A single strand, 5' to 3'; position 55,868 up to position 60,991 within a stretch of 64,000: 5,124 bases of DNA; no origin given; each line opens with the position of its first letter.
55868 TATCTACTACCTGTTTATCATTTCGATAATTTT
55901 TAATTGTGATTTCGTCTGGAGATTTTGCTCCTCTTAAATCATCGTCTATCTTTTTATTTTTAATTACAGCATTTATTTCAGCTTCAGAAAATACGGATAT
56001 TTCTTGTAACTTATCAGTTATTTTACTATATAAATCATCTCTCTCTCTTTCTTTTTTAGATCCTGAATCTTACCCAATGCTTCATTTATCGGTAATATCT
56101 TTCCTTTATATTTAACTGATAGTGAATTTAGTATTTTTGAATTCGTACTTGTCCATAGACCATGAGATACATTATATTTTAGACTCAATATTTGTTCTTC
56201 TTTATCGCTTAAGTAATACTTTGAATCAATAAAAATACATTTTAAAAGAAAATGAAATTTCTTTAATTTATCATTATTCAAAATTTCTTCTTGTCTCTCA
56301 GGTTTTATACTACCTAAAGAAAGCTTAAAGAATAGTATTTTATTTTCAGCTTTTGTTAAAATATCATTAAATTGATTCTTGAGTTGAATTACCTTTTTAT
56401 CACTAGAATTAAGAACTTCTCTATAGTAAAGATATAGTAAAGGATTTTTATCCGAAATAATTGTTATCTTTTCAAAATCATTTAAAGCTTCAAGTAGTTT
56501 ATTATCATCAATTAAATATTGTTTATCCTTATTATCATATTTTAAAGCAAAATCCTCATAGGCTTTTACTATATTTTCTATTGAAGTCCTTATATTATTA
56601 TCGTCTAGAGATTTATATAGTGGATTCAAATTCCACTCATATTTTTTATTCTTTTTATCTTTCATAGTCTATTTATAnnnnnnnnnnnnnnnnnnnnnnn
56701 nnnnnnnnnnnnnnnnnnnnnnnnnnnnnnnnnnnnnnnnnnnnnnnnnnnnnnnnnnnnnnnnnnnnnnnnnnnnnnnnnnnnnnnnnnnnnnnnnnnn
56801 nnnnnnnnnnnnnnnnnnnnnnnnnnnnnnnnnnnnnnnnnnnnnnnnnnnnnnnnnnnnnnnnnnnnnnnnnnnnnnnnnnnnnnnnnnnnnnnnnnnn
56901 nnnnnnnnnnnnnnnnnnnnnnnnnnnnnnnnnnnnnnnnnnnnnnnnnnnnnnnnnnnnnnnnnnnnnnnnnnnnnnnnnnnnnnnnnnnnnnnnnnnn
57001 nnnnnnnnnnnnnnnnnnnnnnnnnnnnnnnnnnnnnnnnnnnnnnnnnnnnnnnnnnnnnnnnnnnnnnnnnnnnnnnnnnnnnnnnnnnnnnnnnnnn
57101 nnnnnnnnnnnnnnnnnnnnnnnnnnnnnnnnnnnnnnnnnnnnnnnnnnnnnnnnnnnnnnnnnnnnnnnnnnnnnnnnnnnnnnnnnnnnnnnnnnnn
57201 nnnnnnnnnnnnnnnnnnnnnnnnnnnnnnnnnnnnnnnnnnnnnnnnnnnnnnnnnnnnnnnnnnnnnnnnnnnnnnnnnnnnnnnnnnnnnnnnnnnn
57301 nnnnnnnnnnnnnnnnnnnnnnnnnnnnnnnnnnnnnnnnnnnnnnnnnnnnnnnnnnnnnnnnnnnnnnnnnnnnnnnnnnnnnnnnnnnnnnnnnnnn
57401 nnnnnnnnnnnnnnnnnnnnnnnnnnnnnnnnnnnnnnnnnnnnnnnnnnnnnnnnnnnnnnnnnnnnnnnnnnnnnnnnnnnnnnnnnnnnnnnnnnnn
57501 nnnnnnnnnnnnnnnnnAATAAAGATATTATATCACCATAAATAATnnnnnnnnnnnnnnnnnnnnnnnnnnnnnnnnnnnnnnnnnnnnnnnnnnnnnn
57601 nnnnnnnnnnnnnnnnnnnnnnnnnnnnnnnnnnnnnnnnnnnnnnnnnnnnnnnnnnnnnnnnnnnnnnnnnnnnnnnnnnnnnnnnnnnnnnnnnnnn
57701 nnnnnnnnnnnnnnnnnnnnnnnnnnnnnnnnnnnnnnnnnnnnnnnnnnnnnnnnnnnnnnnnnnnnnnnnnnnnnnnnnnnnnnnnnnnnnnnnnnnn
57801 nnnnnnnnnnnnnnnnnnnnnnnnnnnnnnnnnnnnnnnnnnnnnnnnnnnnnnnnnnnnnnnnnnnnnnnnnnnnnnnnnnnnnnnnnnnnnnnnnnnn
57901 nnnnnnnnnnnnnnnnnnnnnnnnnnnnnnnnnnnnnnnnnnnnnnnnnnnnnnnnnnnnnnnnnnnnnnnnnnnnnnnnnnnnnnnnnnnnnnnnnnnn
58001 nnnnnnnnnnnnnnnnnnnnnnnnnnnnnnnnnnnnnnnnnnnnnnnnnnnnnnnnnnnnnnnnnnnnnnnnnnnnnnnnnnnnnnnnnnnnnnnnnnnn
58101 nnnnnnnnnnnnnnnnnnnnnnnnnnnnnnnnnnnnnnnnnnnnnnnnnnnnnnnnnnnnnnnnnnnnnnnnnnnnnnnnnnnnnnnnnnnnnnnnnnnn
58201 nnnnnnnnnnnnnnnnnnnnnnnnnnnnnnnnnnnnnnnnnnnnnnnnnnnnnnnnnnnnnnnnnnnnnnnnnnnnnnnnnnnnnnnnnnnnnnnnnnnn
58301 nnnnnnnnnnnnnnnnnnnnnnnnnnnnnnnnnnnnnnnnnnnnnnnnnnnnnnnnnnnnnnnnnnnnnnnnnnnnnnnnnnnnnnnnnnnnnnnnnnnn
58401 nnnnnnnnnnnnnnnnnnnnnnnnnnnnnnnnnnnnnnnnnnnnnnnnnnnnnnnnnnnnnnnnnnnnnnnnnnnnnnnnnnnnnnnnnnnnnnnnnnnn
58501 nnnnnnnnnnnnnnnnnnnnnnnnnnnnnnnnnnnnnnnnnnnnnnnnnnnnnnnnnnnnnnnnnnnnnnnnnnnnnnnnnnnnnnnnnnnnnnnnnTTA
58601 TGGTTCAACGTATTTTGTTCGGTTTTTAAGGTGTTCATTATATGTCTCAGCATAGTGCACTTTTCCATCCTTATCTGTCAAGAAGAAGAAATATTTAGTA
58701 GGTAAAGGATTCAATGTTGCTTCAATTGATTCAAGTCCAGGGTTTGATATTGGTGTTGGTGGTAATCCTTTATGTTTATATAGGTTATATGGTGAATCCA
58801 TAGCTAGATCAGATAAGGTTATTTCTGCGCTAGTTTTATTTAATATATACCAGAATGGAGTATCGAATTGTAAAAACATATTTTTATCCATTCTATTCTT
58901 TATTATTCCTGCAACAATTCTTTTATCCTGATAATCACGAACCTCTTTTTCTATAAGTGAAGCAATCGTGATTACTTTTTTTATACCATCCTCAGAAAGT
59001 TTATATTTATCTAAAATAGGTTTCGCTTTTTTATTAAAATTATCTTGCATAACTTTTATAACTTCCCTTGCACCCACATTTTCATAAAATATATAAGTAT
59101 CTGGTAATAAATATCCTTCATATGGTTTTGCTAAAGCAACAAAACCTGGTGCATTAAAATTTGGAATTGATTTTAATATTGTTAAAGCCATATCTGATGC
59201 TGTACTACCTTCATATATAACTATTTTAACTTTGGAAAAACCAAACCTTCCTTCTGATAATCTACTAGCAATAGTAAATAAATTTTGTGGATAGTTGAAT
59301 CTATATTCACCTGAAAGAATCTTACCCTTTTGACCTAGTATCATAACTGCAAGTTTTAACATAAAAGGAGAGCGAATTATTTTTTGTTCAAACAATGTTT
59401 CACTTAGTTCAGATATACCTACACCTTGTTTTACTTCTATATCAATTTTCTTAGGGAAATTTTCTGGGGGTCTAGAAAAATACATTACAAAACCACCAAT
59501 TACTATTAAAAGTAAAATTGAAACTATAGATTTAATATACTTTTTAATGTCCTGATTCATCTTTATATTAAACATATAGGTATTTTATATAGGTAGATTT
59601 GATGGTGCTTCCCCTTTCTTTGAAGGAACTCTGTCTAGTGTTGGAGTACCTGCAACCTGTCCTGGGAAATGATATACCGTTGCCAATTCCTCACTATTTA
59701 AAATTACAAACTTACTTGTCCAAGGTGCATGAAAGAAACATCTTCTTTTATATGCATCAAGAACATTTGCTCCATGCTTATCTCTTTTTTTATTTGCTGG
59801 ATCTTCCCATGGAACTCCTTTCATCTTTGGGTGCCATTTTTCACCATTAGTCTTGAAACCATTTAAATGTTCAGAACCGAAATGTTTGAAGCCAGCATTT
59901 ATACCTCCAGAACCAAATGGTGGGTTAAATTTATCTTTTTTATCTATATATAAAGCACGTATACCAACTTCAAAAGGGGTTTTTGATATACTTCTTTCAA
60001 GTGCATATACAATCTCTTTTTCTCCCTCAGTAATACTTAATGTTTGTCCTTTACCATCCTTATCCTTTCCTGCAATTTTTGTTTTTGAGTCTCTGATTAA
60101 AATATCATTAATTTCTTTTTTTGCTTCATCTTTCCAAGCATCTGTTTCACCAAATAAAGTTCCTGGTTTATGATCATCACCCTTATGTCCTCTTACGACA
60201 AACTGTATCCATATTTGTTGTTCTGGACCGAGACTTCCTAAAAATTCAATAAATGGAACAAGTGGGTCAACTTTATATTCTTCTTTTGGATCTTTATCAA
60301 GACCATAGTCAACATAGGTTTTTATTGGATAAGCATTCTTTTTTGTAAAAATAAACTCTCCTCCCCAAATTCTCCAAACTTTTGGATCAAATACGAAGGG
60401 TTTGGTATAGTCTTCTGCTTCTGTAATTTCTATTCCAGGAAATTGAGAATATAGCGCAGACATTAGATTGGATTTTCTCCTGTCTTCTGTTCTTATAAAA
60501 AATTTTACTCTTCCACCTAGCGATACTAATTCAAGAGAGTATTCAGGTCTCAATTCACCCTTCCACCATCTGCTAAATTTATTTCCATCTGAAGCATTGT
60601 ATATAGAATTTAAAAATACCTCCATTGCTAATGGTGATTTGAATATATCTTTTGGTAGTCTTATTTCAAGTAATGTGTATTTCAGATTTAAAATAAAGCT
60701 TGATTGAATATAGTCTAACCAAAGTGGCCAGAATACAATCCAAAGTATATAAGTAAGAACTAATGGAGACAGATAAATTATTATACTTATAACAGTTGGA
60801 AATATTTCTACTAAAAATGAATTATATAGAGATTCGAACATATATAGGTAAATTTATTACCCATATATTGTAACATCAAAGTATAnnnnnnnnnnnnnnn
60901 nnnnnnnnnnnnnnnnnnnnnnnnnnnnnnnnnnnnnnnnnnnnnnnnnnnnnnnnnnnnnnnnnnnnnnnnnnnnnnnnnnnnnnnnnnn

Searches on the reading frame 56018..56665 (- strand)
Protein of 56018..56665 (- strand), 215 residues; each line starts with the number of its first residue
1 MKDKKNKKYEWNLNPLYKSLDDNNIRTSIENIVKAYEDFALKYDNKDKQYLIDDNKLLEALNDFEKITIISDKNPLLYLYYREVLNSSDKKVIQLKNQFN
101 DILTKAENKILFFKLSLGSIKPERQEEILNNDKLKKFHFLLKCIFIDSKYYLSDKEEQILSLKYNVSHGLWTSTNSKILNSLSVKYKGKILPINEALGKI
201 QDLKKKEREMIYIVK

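Call 64: search_protein_families(library=pfam, proteins=[window:56018-56665:-], max_evalue=0.001)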
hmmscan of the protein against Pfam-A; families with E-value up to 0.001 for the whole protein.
window:56018-56665:- (215 aa): 1 family
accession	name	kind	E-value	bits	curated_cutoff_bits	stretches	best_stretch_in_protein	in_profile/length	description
PF08439.15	Peptidase_M3_N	-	1.7e-07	31.8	25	1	119-173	4-59/70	Oligopeptidase F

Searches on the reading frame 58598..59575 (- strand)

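Call 10: search_protein_families(library=pfam, proteins=[window:58598-59575:-], max_evalue=0.001)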
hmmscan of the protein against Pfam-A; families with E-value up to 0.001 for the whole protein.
window:58598-59575:- (325 aa): 1 family
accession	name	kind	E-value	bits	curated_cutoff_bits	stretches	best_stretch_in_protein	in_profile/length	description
PF02618.21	YceG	-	1.3e-68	231.9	32.4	1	46-320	1-274/275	YceG-like family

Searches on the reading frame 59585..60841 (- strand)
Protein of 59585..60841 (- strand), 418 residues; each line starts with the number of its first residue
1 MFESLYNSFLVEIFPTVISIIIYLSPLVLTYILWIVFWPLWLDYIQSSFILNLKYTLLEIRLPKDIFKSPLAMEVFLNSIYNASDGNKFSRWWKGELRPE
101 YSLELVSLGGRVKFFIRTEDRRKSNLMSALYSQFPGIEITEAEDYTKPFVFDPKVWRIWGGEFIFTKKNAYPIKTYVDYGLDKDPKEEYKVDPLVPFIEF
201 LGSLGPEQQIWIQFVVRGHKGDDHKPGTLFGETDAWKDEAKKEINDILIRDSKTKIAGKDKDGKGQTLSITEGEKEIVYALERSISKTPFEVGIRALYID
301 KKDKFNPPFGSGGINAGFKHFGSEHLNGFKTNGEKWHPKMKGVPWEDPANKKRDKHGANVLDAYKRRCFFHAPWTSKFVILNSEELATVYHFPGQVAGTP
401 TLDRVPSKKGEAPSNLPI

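Call 10: search_protein_families(library=pfam, proteins=[window:59585-60841:-], max_evalue=0.001)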
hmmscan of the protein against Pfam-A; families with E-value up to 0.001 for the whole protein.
window:59585-60841:- (418 aa): 0 families

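Call 29: search_protein_families(library=pfam, proteins=[window:59585-60841:-], max_evalue=10)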
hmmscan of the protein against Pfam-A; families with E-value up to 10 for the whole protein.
window:59585-60841:- (418 aa): 0 families

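Call 71: search_solved_structures(query=window:59585-60841:-, max_evalue=1)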
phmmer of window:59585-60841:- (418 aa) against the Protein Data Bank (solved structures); distinct sequences matched with E-value up to 1: 0.

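Call 89: search_protein_families(library=padloc, proteins=[window:59585-60841:-], max_evalue=0.01)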
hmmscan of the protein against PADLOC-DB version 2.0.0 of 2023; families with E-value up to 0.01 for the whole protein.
window:59585-60841:- (418 aa): 0 families
